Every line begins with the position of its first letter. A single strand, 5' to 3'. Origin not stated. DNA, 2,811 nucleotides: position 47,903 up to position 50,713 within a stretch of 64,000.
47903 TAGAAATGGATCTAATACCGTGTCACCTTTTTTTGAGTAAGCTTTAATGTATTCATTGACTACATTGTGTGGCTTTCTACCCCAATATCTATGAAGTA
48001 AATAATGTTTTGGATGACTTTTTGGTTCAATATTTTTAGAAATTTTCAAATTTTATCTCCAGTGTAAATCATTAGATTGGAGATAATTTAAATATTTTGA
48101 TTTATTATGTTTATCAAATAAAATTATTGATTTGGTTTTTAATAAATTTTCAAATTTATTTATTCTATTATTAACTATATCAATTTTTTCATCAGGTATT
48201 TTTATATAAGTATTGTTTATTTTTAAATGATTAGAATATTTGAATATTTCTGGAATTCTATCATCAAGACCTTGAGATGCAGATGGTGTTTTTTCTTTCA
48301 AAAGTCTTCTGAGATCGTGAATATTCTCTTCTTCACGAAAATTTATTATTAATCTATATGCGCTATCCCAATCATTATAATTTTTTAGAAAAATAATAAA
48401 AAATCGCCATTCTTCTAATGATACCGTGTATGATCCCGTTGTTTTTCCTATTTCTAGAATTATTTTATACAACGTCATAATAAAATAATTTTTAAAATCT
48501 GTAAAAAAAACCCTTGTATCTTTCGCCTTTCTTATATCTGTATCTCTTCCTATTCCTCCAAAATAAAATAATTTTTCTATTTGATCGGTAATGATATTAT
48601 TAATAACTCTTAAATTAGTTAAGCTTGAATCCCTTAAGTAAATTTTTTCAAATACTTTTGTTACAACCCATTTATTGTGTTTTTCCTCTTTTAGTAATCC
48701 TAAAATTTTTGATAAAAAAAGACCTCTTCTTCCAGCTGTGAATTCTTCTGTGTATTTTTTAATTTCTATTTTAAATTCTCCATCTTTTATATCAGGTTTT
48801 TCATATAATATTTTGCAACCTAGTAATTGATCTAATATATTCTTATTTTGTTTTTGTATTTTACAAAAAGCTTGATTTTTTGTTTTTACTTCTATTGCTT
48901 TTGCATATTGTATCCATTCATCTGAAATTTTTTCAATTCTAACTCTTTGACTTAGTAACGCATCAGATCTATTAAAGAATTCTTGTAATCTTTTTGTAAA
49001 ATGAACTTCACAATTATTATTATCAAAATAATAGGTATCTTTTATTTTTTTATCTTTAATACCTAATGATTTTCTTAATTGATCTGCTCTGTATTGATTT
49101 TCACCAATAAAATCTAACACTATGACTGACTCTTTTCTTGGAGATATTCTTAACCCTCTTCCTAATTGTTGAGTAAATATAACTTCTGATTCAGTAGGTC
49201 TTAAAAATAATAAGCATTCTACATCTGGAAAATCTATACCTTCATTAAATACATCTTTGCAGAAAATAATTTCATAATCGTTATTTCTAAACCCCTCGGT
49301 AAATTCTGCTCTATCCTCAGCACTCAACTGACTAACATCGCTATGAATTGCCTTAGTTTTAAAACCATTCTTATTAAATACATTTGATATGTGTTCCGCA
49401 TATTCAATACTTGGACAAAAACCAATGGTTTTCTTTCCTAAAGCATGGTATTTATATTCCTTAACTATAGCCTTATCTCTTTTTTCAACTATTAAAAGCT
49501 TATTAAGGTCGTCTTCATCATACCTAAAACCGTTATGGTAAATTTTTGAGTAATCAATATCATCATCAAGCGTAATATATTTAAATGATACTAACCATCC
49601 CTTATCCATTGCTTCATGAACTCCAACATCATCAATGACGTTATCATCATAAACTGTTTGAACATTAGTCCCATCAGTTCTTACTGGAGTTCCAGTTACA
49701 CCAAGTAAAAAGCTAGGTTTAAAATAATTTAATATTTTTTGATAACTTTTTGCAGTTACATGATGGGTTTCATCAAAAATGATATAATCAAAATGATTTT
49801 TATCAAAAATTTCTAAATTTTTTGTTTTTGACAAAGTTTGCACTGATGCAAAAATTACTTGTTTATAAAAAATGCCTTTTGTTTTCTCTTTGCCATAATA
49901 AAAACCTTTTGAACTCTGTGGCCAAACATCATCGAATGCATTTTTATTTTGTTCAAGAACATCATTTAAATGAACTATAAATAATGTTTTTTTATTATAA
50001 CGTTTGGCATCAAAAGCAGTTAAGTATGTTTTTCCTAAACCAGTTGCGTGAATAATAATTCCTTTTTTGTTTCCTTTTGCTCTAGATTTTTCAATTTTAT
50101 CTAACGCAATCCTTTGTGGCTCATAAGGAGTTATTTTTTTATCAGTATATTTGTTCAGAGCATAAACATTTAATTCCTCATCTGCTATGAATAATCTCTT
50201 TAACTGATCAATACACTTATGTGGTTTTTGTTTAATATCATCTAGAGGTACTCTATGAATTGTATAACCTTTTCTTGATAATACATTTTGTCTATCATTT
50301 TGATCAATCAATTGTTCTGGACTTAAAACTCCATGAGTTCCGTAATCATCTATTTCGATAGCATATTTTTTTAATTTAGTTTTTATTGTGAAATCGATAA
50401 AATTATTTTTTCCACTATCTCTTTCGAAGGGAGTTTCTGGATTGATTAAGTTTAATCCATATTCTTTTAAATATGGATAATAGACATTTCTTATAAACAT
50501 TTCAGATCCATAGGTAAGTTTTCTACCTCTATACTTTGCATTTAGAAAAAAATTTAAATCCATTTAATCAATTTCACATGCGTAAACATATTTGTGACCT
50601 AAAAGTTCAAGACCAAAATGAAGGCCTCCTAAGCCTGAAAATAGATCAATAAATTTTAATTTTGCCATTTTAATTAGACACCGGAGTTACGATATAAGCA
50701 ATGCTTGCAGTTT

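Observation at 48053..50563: Helicase with N-terminal Vsr/DUF559-like nuclease and a large unassigned C-terminal domain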

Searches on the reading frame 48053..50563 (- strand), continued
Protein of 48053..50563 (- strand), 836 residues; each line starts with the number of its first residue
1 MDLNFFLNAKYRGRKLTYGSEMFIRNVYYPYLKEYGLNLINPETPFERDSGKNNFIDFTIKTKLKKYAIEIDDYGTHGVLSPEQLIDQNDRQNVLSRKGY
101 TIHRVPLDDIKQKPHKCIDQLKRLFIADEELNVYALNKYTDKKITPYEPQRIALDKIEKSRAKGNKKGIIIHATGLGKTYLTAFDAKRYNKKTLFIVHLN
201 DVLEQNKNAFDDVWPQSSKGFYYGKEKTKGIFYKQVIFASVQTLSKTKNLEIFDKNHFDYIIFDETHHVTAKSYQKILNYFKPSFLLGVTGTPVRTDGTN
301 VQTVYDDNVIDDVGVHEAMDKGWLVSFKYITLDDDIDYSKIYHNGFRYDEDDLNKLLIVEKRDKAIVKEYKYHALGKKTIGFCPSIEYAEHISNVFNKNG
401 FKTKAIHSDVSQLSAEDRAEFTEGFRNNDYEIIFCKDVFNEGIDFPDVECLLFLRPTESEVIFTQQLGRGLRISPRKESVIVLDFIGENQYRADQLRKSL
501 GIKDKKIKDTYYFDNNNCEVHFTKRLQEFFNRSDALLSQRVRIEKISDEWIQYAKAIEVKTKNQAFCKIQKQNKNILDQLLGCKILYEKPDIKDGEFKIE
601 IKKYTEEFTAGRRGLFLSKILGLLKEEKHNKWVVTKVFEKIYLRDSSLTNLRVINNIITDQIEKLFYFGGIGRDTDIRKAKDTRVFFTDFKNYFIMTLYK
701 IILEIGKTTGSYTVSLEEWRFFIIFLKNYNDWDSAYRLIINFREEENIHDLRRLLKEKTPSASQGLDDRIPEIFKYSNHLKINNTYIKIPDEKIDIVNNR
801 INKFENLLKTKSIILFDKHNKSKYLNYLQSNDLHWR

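Call 80: find_encoding_contigs(protein=P0104, flank=7000, max_places=2)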
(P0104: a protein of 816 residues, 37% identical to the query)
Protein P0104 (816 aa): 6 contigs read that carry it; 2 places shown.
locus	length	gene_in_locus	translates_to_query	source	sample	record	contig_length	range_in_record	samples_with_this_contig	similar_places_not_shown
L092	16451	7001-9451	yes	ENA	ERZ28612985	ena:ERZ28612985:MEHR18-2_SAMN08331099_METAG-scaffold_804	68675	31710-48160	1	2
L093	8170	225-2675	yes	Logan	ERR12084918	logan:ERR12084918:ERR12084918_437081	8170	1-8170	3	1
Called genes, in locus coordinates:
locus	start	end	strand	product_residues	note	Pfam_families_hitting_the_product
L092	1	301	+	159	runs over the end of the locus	-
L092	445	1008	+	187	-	-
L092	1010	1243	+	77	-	PF00581:Rhodanese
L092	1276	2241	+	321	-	-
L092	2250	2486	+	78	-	-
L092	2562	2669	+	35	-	-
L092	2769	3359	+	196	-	-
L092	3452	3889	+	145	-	-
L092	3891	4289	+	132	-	PF03073:TspO_MBR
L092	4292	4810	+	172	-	-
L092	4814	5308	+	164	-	PF00903:Glyoxalase, PF22677:Ble-like_N (weak)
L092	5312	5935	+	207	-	PF04832:SOUL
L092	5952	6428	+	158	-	PF01625:PMSR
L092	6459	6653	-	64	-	-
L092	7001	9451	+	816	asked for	PF00270:DEAD, PF04851:ResIII, PF00271:Helicase_C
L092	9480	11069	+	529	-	PF01555:N6_N4_Mtase, PF02086:MethyltransfD12 (faint), PF03602:Cons_hypoth95 (faint), PF01170:UPF0020 (faint), PF01555:N6_N4_Mtase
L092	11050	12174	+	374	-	PF00145:DNA_methylase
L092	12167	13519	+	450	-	PF13020:NOV_C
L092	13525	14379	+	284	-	PF14267:DUF4357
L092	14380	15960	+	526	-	PF11074:DUF2779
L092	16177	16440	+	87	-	-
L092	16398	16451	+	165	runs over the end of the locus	-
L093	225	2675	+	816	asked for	PF00270:DEAD, PF04851:ResIII, PF00271:Helicase_C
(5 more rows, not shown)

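Call 81: search_protein_families(library=pfam, proteins=[L006:7610-8962:+, L006:8966-9976:+, L092:12167-13519:+, L092:13525-14379:+, L088:11248-13245:+, L088:13258-14130:+, L003:10549-11070:+], max_evalue=0.01)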
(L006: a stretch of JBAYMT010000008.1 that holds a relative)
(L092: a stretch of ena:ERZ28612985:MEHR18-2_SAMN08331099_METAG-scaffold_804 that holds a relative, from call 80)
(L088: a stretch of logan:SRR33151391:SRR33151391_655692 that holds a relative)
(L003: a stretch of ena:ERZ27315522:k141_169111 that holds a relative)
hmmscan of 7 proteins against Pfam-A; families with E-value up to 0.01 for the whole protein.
L006:7610-8962:+ (450 aa): 2 families
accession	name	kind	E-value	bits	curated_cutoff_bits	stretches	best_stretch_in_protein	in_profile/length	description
PF13020.12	NOV_C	-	1.7e-13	50.9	22.1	1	326-419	1-86/91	Protein NO VEIN, C-terminal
PF14591.11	AF0941-like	-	0.004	18.1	22.6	0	190-270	23-103/113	AF0941-like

L006:8966-9976:+ (336 aa): 1 family
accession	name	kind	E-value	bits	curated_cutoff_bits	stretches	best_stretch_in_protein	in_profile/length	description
PF12358.13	DUF3644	-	1.2e-45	155.8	27.6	1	15-185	2-178/183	Domain of unknown function (DUF3644)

L092:12167-13519:+ (450 aa): 1 family
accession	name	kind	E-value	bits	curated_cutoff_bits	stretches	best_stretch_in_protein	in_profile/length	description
PF13020.12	NOV_C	-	2e-15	57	22.1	1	326-420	1-88/91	Protein NO VEIN, C-terminal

L092:13525-14379:+ (284 aa): 1 family
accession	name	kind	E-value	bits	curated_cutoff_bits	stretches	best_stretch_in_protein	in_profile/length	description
PF14267.11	DUF4357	-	1.4e-13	51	38.4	1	226-277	2-53/54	Domain of unknown function (DUF4357)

L088:11248-13245:+ (665 aa): 1 family
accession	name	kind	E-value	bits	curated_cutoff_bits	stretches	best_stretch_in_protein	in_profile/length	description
PF02518.31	HATPase_c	-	0.0001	23.1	26.4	1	24-103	11-76/111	Histidine kinase-, DNA gyrase B-, and HSP90-like ATPase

L088:13258-14130:+ (290 aa): 0 families

L003:10549-11070:+ (173 aa): 1 family
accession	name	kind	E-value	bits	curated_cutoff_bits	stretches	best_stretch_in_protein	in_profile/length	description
PF08852.17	DUF1822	-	8.3e-05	22.2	25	1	117-171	105-158/370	Protein of unknown function (DUF1822)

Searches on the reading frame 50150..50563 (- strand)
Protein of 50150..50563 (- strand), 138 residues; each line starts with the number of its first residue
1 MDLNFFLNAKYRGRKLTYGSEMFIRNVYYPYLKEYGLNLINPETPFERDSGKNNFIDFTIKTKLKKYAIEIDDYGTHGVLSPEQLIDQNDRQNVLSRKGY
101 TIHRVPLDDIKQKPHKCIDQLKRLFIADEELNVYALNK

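Call 58: search_solved_structures(query=A3, max_evalue=10, show_alignments=3)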
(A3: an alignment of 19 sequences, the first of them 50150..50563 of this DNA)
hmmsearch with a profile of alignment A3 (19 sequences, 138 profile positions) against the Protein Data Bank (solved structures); distinct sequences matched with E-value up to 10: 2.
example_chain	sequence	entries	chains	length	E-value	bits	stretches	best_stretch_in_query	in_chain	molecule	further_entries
3r3p_A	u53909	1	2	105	0.3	14.2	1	64-121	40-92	Mobile intron protein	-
3hrl_A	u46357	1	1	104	0.89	12.7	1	49-126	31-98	Endonuclease-Like Protein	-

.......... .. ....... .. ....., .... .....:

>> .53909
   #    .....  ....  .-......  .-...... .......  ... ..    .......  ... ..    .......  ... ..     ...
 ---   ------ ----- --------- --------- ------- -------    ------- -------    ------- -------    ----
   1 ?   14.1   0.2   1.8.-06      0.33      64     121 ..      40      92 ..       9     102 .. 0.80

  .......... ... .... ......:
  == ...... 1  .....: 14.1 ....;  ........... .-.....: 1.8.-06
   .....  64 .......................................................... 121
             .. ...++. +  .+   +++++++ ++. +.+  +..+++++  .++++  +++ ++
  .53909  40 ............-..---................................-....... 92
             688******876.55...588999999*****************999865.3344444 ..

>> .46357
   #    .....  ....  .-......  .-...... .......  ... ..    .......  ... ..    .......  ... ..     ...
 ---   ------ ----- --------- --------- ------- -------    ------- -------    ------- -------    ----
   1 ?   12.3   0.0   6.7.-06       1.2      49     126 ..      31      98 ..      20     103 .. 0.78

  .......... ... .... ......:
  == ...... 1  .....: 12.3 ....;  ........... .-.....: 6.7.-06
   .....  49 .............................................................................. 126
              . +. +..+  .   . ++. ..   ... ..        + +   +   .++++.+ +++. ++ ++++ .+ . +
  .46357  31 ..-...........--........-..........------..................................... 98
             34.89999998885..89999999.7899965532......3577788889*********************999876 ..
